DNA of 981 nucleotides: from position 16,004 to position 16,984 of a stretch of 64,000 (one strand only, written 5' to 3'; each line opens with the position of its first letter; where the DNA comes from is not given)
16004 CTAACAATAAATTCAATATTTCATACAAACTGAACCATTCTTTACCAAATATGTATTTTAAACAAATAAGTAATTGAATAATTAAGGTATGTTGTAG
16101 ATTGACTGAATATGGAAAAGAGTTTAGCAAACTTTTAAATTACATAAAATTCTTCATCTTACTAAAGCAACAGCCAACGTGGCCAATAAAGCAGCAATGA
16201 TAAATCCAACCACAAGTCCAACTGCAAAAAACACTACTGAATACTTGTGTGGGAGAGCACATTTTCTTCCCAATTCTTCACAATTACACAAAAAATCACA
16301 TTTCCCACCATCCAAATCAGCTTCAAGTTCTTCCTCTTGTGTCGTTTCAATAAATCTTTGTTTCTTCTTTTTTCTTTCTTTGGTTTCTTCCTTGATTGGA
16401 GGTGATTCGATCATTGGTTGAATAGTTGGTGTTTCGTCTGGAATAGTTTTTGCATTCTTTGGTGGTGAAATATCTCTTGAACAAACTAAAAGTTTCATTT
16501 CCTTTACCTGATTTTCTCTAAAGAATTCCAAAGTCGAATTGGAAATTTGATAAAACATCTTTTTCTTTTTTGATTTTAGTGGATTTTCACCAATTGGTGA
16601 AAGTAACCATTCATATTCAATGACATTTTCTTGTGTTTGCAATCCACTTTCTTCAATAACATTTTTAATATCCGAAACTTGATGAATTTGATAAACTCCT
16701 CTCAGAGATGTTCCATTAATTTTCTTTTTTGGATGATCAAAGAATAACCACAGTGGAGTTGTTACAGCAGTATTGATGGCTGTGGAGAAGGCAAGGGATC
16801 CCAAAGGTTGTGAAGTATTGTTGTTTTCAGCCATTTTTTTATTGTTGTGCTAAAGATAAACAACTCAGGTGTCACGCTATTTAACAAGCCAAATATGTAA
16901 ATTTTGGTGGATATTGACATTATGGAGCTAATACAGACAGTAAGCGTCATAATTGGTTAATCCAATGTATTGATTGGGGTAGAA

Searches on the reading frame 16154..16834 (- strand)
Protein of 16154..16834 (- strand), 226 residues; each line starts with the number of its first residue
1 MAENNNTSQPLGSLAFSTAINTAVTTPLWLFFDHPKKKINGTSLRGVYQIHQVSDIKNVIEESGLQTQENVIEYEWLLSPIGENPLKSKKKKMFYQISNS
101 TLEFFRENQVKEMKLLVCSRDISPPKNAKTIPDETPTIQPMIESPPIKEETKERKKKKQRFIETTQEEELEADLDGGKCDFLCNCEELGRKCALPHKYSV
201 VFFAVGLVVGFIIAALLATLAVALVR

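Call 4: search_protein_families(library=pfam, proteins=[window:16154-16834:-], max_evalue=0.1)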
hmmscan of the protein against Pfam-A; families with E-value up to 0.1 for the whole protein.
window:16154-16834:- (226 aa): 2 families
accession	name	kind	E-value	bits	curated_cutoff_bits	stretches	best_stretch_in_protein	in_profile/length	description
PF10802.14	DUF2540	-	0.02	15.4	25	0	149-186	32-69/75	Protein of unknown function (DUF2540)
PF05345.18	He_PIG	-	0.035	15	24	1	6-50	29-75/96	Putative Ig domain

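Call 66: list_cluster_members(proteins=[P0001, P0002, P0003, P0004, window:16154-16834:-, window:18235-18921:+, window:57819-58505:-, window:19833-20795:+, window:2994-4583:+, window:11106-12494:-])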
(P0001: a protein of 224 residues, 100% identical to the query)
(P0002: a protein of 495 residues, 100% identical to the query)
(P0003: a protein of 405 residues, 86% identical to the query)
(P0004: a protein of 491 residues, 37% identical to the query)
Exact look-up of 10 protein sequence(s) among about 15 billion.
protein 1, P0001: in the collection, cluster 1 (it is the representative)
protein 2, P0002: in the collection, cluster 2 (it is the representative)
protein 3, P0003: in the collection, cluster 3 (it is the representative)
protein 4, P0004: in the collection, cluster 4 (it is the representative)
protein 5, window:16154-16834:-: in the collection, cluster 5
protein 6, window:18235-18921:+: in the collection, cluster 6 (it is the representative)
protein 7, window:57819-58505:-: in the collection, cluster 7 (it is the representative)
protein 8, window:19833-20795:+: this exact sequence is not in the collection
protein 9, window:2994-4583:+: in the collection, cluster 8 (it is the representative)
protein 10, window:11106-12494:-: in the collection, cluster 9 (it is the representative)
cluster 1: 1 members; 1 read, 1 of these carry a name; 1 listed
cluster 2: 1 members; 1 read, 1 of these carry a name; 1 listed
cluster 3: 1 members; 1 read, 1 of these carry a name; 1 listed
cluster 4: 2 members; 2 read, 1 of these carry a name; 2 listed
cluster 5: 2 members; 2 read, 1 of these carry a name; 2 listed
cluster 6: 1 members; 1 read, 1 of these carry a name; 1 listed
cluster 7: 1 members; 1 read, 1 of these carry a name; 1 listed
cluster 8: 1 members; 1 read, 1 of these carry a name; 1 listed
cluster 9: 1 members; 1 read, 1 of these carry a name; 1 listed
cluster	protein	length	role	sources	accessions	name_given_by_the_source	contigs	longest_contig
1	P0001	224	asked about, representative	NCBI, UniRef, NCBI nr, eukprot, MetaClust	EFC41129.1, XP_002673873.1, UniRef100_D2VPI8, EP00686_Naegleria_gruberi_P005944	predicted protein [Naegleria gruberi] | Predicted protein n=1 Tax=Naegleria gruberi TaxID=5762 RepID=D2VPI8_NAEGR | uncharacterized protein NAEGRDRAFT_51237 [Naegleria gruberi]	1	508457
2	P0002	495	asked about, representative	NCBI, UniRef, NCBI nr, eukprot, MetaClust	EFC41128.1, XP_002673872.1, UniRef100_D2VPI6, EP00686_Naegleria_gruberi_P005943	predicted protein [Naegleria gruberi] | Predicted protein n=1 Tax=Naegleria gruberi TaxID=5762 RepID=D2VPI6_NAEGR | uncharacterized protein NAEGRDRAFT_51235 [Naegleria gruberi]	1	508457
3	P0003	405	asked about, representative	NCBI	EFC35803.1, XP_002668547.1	predicted protein, partial [Naegleria gruberi]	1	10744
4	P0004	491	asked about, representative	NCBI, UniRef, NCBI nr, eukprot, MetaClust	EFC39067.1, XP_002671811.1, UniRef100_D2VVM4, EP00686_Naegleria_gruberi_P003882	predicted protein [Naegleria gruberi] | Predicted protein n=1 Tax=Naegleria gruberi TaxID=5762 RepID=D2VVM4_NAEGR | uncharacterized protein NAEGRDRAFT_52617 [Naegleria gruberi]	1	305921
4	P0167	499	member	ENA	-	-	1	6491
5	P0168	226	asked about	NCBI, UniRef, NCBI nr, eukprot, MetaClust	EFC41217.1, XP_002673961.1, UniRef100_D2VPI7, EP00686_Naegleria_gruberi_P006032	predicted protein [Naegleria gruberi] | Predicted protein n=1 Tax=Naegleria gruberi TaxID=5762 RepID=D2VPI7_NAEGR | uncharacterized protein NAEGRDRAFT_70874 [Naegleria gruberi]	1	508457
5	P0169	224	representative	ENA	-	-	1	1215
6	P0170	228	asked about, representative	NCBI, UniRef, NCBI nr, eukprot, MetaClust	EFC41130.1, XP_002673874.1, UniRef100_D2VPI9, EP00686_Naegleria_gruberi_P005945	hypothetical protein NAEGRDRAFT_70876 [Naegleria gruberi] | Uncharacterized protein n=1 Tax=Naegleria gruberi TaxID=5762 RepID=D2VPI9_NAEGR | uncharacterized protein NAEGRDRAFT_70876 [Naegleria gruberi]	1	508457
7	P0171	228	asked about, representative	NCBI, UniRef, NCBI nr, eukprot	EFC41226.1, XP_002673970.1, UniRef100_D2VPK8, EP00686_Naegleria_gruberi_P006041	hypothetical protein NAEGRDRAFT_80767 [Naegleria gruberi] | Uncharacterized protein n=1 Tax=Naegleria gruberi TaxID=5762 RepID=D2VPK8_NAEGR | uncharacterized protein NAEGRDRAFT_80767 [Naegleria gruberi]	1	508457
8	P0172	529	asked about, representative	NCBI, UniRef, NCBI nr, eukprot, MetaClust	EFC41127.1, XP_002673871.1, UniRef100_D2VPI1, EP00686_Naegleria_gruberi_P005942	LRR_RI domain-containing protein [Naegleria gruberi] | LRR_RI domain-containing protein n=1 Tax=Naegleria gruberi TaxID=5762 RepID=D2VPI1_NAEGR | XP_002673871.1 LRR_RI domain-containing protein [Naegleria gruberi strain NEG-M]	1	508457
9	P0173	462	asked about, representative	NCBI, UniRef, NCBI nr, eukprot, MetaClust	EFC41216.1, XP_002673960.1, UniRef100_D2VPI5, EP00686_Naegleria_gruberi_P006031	predicted protein [Naegleria gruberi] | Predicted protein n=1 Tax=Naegleria gruberi TaxID=5762 RepID=D2VPI5_NAEGR | uncharacterized protein NAEGRDRAFT_70872 [Naegleria gruberi]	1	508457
